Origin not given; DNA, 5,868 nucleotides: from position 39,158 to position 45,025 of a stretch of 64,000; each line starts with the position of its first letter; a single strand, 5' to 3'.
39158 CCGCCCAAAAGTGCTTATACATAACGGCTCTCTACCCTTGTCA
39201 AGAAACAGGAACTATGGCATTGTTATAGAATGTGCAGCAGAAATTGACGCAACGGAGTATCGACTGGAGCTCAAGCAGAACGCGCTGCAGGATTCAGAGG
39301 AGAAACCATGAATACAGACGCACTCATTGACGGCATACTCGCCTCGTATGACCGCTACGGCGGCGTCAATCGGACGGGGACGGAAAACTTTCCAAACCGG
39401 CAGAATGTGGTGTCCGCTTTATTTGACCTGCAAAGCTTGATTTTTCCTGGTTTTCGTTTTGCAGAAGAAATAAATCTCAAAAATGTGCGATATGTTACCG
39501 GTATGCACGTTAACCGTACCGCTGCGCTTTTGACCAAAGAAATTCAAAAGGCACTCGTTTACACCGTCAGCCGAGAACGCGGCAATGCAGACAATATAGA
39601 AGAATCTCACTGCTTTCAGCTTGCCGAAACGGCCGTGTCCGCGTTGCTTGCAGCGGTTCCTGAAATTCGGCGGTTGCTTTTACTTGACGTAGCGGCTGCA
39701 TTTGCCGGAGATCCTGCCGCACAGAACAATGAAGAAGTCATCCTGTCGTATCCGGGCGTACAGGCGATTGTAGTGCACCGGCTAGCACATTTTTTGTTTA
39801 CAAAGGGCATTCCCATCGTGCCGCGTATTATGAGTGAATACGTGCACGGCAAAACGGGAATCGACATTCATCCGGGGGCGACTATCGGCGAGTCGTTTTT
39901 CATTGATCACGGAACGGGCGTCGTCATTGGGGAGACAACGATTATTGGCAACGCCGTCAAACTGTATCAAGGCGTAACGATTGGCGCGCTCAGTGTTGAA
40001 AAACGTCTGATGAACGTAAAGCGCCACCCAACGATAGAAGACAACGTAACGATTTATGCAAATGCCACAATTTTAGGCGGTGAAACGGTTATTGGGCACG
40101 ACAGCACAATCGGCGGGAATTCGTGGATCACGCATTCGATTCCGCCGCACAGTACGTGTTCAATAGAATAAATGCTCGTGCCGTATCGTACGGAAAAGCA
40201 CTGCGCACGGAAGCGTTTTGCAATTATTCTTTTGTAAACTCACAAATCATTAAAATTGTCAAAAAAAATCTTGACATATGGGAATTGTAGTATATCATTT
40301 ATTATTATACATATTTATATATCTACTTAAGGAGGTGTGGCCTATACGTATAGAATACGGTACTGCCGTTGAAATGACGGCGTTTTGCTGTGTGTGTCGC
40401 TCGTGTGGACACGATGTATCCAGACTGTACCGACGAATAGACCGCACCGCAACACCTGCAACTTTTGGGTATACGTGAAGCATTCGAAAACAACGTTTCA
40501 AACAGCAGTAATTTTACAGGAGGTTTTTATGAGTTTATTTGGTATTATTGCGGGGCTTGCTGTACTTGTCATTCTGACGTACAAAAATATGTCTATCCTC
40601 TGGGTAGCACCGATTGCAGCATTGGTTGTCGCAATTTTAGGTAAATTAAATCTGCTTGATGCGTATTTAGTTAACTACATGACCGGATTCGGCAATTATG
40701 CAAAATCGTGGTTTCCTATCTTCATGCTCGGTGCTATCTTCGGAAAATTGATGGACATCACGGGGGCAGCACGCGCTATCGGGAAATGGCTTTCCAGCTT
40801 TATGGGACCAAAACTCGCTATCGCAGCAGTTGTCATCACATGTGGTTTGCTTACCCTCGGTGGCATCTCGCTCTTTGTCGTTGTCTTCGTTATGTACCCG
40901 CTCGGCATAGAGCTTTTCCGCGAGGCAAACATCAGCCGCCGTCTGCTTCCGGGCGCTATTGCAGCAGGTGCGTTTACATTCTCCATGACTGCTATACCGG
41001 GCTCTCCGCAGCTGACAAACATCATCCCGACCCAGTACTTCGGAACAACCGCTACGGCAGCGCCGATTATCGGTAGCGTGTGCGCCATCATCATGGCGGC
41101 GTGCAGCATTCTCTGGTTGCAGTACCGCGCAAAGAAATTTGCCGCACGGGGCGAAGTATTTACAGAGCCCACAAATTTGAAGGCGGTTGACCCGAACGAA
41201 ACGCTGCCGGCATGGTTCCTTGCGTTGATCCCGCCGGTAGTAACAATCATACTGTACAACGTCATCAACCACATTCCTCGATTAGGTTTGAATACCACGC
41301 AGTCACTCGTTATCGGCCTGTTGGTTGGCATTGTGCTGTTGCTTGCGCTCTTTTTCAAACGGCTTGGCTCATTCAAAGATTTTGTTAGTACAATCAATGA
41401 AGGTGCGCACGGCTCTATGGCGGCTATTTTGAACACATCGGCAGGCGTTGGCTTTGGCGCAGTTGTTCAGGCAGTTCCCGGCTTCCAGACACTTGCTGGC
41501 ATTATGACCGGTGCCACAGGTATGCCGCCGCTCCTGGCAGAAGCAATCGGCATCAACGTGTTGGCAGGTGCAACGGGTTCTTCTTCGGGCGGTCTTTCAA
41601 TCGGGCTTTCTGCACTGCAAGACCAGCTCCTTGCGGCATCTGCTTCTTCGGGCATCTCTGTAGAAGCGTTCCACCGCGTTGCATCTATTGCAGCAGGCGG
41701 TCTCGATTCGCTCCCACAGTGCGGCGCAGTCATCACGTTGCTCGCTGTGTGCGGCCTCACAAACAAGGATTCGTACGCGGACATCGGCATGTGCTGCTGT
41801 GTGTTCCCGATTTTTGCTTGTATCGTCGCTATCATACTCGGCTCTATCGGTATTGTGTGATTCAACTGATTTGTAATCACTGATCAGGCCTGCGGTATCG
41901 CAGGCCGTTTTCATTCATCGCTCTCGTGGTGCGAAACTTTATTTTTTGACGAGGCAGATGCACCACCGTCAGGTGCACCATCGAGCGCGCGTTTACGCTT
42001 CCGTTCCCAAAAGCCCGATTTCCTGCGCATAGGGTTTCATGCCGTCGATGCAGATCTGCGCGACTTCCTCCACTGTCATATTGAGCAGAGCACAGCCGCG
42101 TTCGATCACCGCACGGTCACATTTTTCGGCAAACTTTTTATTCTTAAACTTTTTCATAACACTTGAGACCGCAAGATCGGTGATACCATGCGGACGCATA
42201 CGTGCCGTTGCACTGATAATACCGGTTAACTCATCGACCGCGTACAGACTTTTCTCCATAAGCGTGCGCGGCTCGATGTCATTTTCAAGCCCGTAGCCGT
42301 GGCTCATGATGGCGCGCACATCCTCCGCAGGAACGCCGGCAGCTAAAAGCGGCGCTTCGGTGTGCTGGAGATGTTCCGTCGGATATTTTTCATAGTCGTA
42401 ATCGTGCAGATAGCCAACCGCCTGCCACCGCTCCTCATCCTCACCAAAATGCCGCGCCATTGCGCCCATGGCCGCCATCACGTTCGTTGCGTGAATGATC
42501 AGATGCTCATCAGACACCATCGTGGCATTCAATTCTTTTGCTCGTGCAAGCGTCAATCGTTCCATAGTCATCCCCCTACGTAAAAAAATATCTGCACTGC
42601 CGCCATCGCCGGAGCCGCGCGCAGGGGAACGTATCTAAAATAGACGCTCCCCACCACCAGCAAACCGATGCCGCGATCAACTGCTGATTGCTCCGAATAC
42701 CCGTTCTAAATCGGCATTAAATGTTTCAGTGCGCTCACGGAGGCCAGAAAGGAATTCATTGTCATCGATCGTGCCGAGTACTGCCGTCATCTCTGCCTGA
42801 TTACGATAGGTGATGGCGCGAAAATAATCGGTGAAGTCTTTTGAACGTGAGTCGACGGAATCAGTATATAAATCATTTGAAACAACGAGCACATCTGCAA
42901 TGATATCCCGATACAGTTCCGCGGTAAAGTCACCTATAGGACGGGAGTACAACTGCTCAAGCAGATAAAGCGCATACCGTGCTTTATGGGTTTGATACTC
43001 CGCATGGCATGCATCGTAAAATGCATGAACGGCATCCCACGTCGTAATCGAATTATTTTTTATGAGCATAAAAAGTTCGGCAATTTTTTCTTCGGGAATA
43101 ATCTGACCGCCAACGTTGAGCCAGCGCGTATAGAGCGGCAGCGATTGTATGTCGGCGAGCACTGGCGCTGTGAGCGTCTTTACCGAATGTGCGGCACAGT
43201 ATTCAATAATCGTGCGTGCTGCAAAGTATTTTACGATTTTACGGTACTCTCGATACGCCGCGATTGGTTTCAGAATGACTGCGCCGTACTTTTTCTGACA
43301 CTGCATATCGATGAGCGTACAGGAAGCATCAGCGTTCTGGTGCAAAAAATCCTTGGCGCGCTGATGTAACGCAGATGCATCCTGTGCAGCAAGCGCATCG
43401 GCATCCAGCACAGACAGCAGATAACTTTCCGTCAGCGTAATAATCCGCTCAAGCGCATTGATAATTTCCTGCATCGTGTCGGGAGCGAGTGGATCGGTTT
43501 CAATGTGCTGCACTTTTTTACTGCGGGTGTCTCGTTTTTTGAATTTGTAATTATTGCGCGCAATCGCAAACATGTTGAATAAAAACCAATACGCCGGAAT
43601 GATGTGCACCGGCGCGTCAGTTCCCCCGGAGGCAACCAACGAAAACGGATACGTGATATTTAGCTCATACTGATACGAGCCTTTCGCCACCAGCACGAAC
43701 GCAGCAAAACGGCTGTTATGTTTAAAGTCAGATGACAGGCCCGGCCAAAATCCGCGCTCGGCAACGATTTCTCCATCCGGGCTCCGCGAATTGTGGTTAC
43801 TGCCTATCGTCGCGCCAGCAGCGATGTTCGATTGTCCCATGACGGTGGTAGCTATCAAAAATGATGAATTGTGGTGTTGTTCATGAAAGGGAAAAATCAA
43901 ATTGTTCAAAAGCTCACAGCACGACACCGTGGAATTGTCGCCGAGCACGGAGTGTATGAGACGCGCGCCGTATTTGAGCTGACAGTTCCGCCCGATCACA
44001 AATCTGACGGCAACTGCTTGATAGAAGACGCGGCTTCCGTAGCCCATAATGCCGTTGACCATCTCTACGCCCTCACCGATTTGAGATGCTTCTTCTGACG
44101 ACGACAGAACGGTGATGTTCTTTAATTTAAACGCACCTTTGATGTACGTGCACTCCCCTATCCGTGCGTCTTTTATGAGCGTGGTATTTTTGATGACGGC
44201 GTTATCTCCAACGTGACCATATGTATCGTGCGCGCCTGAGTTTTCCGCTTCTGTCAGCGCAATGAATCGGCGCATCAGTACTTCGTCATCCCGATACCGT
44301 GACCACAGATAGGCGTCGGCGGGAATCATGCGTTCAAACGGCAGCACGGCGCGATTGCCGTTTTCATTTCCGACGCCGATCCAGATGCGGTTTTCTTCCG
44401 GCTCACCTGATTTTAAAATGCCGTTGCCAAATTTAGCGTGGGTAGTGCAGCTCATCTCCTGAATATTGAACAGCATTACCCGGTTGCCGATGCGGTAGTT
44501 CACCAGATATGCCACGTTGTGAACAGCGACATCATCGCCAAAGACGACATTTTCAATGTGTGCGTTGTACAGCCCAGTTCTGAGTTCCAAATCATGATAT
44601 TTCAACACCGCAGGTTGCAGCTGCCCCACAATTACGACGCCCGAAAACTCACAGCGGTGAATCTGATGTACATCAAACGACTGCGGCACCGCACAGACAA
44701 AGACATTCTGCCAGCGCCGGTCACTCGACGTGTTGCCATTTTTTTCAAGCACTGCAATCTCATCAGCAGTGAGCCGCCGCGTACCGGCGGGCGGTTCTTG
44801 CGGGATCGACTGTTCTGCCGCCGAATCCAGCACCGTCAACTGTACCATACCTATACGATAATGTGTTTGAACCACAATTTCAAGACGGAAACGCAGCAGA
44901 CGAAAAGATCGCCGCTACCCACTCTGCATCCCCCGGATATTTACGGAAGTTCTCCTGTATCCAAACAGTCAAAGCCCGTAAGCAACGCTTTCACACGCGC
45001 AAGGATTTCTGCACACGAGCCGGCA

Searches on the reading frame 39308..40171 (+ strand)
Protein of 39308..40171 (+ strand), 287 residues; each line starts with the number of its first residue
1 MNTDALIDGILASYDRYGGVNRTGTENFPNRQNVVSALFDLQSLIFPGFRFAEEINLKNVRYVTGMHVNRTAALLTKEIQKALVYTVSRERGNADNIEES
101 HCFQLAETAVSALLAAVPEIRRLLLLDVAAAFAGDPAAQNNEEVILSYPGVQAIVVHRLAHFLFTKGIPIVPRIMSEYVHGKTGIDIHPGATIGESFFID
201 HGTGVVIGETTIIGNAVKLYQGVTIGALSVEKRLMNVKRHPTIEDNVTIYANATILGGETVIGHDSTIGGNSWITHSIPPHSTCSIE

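Call 34: search_protein_families(library=pfam, proteins=[window:39308-40171:+], max_evalue=0.00001)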
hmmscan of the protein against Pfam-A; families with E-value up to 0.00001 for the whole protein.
window:39308-40171:+ (287 aa): 1 family
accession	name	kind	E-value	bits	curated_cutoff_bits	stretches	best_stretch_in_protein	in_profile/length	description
PF00132.30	Hexapep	-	8.6e-09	35.2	27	0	240-276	1-36/36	Bacterial transferase hexapeptide (six repeats)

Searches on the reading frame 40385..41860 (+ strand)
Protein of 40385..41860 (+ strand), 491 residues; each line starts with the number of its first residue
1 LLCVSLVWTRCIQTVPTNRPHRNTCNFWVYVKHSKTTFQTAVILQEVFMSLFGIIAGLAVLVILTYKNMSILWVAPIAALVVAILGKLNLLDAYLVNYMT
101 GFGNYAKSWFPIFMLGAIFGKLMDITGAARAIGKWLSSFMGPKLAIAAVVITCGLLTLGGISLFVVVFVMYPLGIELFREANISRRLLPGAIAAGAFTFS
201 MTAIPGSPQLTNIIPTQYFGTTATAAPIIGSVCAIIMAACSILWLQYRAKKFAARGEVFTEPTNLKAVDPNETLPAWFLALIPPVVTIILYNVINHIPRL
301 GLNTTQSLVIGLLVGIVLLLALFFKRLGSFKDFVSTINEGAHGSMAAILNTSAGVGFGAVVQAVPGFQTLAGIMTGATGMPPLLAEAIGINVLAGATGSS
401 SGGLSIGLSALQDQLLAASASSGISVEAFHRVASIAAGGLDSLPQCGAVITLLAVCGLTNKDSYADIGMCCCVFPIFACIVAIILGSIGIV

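Call 34: search_protein_families(library=pfam, proteins=[window:40385-41860:+], max_evalue=0.00001)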
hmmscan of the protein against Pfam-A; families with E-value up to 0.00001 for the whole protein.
window:40385-41860:+ (491 aa): 1 family
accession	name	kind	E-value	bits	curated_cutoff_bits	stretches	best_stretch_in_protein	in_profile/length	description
PF02447.22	GntP_permease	-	1.7e-10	40.7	22.5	1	49-400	1-356/440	GntP family permease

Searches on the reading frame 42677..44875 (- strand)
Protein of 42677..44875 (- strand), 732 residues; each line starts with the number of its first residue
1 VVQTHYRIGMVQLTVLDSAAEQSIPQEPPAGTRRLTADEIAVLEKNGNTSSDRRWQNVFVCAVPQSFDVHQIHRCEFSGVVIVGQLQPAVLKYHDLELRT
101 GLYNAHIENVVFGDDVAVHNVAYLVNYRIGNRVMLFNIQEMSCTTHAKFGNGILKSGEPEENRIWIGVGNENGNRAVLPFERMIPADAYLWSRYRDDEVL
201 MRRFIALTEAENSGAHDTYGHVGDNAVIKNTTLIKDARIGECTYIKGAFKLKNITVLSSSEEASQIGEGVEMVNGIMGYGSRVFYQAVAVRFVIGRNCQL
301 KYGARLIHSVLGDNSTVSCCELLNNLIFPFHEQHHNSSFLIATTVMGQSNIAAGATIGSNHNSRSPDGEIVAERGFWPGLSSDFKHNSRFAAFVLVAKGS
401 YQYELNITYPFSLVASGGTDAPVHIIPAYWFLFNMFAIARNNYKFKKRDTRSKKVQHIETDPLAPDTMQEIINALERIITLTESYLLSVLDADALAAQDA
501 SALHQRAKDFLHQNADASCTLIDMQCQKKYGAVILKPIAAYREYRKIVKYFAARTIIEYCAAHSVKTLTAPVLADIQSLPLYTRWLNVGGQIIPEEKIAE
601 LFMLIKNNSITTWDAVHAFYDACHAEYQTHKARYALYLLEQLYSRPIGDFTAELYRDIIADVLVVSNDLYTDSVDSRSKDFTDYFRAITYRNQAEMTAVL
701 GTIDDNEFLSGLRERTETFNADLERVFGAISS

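Call 34: search_protein_families(library=pfam, proteins=[window:42677-44875:-], max_evalue=0.00001)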
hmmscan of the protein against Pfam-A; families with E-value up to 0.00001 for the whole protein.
window:42677-44875:- (732 aa): 2 families
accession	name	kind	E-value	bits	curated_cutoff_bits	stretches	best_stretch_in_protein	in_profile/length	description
PF16314.11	DUF4954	-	6.1e-54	183.8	26.2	1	33-479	2-430/433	Domain of unknown function (DUF4954)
PF20683.2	DUF6819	-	1.4e-09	38.3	23.5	1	583-718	18-159/171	Domain of unknown function (DUF6819)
